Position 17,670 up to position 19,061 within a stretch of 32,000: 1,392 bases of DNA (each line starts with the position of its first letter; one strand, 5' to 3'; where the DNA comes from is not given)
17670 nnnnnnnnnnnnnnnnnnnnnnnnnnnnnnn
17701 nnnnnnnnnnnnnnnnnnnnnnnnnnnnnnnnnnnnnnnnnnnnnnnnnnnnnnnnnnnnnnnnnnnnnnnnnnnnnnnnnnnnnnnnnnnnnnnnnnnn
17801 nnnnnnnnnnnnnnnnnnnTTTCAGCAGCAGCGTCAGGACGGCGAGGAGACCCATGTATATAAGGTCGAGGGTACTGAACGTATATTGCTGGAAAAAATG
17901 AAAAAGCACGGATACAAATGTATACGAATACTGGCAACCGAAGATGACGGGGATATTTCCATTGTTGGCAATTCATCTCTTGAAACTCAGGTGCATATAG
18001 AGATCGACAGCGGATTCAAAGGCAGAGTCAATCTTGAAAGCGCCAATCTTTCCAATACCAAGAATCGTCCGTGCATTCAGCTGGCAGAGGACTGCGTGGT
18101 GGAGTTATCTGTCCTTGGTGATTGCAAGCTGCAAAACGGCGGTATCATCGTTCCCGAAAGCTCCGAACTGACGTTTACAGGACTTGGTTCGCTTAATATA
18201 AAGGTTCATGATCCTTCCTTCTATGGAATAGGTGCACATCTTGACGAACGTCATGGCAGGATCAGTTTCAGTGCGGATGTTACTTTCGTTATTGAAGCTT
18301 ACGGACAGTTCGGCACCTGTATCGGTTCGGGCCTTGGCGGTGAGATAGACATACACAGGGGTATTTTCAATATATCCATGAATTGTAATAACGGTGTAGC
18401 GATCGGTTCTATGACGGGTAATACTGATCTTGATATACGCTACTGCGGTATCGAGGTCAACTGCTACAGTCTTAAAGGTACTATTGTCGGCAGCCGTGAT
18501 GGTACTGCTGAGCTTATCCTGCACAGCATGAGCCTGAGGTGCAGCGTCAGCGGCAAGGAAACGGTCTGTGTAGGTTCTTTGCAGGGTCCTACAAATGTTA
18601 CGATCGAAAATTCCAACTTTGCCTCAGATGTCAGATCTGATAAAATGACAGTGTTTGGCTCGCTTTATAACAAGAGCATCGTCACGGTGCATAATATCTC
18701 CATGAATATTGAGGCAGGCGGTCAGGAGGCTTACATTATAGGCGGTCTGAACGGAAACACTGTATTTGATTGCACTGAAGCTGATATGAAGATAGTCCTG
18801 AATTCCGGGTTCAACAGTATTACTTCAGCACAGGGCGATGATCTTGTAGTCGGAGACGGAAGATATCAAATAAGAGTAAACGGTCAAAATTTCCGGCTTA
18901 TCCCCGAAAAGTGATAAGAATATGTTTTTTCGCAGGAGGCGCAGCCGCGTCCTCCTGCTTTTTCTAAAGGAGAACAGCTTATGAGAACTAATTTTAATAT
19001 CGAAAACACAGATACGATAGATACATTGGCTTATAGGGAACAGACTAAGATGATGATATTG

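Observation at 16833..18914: Cytoplasmic, apparently active EAL domain fused to seven or eight exact 28-residue repeats (predicted beta-solenoid) of unknown function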

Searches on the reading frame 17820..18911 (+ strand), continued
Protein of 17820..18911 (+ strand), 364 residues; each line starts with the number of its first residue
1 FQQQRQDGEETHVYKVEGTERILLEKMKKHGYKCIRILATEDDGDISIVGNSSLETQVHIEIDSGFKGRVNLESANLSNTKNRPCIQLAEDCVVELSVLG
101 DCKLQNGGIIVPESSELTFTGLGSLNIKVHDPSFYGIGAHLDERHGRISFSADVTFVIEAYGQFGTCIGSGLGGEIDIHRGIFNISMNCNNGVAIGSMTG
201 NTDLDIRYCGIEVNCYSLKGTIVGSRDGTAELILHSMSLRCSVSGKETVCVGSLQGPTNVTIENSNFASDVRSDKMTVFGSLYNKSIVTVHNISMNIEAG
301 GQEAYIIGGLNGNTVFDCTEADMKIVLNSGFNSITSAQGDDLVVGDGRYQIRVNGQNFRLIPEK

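Call 85: find_encoding_contigs(protein=P0258, flank=4000, max_places=3)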
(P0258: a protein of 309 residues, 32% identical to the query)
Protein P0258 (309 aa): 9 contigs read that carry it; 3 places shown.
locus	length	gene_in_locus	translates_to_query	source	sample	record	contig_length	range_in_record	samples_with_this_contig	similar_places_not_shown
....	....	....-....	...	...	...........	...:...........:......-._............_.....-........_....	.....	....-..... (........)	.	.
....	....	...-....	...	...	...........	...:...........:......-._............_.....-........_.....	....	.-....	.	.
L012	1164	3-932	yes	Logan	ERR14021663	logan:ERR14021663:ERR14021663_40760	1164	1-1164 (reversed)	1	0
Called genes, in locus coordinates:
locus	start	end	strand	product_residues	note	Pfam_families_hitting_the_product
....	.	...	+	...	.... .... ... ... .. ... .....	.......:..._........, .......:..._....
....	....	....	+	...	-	-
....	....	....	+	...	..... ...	-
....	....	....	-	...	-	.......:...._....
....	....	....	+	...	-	-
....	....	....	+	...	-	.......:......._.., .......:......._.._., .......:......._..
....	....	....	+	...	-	-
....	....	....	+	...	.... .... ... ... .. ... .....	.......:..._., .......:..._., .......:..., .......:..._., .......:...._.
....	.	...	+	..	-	?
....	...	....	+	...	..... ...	-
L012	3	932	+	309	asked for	?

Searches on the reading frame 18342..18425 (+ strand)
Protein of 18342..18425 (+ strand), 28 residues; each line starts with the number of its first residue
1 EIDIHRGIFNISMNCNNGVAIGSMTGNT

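Call 83: search_solved_structures(query=A4, max_evalue=10, show_alignments=2)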
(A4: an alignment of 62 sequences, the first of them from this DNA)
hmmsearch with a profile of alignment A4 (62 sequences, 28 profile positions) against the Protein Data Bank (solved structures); distinct sequences matched with E-value up to 10: 16.
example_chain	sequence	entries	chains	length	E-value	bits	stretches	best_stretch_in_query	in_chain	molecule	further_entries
1v07_A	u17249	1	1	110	0.17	14.7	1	15-28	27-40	NEURAL HEMOGLOBIN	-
2xkg_A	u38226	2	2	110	0.17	14.7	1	15-28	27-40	NEURAL HEMOGLOBIN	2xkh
4f6b_A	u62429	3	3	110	0.18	14.7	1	15-28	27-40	Neural hemoglobin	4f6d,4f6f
8oml_A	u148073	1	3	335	0.18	14.7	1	8-24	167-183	Cell wall surface anchor family protein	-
1kr7_A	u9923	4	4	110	0.18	14.7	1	15-28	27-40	Neural globin | NEURAL HEMOGLOBIN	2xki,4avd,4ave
4f6g_A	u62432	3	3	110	0.18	14.7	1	15-28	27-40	Neural hemoglobin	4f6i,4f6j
2vyz_A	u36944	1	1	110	0.19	14.6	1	15-28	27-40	NEURAL HEMOGLOBIN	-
4f68_A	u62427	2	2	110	0.19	14.6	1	15-28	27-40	Neural hemoglobin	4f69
2vyy_A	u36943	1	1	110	0.19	14.6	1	15-28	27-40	NEURAL HEMOGLOBIN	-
8on4_A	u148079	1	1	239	0.24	14.3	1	8-24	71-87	Cell wall surface anchor family protein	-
4hww_A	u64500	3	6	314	0.25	14.2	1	5-28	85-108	Arginase-1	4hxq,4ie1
3e6v_A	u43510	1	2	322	0.26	14.2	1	5-28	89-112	Arginase-1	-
1wvb_A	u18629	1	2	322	0.26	14.2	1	5-28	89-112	Arginase 1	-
1wva_A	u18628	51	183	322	0.26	14.2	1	5-28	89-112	Arginase 1 | Arginase-1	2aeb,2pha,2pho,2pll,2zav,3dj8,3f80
3e6k_A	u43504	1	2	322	0.26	14.2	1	5-28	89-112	Arginase-1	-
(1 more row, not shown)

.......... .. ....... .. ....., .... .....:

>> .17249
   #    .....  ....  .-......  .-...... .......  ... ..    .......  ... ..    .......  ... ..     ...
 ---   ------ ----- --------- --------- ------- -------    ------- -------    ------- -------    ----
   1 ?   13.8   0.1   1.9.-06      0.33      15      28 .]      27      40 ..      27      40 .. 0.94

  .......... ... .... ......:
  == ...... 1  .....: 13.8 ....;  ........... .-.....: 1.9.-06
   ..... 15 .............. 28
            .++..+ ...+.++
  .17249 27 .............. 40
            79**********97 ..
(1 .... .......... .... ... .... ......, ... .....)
